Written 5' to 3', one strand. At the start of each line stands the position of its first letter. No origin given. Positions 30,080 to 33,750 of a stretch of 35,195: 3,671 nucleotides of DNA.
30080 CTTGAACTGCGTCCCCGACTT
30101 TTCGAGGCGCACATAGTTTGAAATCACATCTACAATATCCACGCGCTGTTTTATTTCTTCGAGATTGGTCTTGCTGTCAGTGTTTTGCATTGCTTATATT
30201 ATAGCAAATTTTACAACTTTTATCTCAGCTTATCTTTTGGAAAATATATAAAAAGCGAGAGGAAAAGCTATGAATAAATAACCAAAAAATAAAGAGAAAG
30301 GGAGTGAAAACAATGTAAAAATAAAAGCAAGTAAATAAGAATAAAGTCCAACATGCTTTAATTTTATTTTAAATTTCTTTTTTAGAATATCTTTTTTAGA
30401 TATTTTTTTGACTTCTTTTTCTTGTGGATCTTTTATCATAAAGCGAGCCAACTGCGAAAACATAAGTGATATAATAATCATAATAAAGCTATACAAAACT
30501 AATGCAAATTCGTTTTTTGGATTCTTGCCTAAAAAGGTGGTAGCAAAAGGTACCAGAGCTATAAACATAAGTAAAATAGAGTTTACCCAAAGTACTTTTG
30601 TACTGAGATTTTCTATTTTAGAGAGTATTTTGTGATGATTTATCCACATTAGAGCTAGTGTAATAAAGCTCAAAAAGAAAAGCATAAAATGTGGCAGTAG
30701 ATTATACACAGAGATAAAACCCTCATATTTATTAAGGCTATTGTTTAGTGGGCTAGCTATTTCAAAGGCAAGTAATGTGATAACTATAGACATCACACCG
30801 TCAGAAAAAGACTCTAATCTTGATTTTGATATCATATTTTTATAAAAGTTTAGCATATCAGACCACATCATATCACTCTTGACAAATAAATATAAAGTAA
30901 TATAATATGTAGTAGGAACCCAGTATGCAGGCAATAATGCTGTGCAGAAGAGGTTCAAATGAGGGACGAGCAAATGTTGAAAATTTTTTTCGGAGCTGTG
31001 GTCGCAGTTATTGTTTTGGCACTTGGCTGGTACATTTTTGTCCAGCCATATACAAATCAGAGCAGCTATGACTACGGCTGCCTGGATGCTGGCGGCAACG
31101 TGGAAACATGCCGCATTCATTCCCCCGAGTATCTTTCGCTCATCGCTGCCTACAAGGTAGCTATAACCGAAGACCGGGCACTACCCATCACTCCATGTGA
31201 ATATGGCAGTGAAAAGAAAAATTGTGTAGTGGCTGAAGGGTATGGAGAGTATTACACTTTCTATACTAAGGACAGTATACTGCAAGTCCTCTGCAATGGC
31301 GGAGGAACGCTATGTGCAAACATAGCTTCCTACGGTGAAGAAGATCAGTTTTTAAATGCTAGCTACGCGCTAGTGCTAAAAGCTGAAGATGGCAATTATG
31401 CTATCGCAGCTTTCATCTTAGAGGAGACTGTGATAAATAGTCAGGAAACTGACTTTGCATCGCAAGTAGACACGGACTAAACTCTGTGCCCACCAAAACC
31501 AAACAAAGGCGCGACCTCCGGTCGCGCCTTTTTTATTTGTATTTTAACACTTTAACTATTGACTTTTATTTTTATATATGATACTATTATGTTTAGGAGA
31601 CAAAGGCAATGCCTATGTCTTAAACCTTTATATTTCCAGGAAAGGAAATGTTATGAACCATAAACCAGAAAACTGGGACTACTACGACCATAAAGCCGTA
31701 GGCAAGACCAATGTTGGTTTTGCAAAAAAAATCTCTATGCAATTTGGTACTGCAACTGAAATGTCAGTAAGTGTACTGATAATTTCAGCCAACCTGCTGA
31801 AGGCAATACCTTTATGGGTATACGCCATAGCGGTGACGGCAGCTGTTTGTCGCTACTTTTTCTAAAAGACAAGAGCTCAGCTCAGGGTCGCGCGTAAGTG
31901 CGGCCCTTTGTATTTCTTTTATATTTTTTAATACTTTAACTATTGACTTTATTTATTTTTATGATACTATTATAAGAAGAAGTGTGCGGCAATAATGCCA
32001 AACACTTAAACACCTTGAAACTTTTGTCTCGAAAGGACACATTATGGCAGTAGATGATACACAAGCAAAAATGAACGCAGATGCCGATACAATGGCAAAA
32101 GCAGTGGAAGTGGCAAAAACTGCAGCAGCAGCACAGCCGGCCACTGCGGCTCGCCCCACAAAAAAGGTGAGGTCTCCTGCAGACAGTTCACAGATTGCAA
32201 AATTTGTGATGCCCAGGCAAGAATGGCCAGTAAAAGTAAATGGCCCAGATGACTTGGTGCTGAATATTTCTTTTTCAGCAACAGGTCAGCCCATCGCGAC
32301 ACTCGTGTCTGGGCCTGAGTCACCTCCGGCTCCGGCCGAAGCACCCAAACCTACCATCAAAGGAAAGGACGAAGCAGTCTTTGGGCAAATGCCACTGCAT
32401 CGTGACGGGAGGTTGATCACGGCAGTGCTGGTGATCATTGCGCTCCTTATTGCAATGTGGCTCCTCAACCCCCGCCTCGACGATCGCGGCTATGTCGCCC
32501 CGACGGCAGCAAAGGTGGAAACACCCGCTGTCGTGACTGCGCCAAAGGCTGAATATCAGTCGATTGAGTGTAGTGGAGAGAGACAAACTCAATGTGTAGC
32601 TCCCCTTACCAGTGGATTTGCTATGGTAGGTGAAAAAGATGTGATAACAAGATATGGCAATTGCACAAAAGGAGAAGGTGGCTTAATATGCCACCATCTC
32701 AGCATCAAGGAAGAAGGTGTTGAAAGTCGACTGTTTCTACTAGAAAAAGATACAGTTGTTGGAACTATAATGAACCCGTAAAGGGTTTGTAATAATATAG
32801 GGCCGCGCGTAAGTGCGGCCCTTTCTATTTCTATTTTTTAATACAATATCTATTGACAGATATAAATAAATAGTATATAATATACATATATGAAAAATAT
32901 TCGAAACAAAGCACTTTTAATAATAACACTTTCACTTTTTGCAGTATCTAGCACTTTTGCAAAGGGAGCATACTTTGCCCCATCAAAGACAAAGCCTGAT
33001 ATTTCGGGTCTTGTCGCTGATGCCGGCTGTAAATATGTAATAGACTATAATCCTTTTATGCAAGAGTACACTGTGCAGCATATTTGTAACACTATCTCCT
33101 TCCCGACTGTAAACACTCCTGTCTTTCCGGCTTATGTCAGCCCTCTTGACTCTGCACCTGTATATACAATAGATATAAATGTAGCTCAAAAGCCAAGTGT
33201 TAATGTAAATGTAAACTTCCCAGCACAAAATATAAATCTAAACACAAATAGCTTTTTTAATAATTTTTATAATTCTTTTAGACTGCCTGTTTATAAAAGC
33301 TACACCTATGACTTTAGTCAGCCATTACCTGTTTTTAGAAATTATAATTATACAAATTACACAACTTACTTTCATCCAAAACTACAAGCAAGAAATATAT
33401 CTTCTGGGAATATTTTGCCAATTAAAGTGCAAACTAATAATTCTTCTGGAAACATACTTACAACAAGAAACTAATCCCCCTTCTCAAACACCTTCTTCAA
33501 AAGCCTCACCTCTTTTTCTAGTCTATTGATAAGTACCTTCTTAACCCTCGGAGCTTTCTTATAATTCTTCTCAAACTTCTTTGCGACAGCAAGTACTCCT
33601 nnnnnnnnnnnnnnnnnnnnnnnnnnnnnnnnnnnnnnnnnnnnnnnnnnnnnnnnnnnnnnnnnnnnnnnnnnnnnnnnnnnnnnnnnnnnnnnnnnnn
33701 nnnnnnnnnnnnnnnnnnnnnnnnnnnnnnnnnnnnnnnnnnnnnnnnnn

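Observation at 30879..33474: Array of four individually insulated exported-protein cassettes, three with foreign G+C-rich composition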

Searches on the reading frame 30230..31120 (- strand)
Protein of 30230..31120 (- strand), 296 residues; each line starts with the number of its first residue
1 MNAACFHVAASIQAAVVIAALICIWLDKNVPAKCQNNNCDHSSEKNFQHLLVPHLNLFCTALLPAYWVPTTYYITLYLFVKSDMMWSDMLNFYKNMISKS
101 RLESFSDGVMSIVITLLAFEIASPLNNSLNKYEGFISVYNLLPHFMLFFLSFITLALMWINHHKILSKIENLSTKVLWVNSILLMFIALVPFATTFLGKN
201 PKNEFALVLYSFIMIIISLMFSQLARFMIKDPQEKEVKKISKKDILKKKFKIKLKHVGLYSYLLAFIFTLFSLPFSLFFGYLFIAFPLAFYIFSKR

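Call 8: search_protein_families(library=pfam, proteins=[window:30230-31120:-], max_evalue=0.1)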
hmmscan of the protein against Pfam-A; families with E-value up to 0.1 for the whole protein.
window:30230-31120:- (296 aa): 2 families
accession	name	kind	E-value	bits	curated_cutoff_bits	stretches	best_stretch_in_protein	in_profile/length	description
PF06736.16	TMEM175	-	1.1e-23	84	25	1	101-191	1-88/88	Endosomal/lysosomal potassium channel TMEM175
PF00060.32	Lig_chan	-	0.084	13.1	30.8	0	146-242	8-108/146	Ligand-gated ion channel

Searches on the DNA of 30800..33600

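Call 61: search_rna_families(source=window, start=30800, end=33600, threshold=evalue, max_evalue=1)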
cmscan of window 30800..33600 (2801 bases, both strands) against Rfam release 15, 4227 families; matches with E-value up to 1: 4.
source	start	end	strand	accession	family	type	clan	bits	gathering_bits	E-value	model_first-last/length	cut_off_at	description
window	32785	32897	-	RF00121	MicC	Gene; sRNA;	-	25.5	90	0.75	1-123/123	no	MicC RNA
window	31433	31542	-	RF01808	MicX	Gene; sRNA;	-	24.4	75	0.013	1-194/194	no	MicX Vibrio cholerae sRNA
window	31454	31536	+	RF02869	ncS025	Gene; sRNA;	-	22.7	46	0.45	1-85/85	no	Burkholderia sRNA 25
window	31496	31575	+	RF01808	MicX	Gene; sRNA;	-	22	75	0.059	1-194/194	no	MicX Vibrio cholerae sRNA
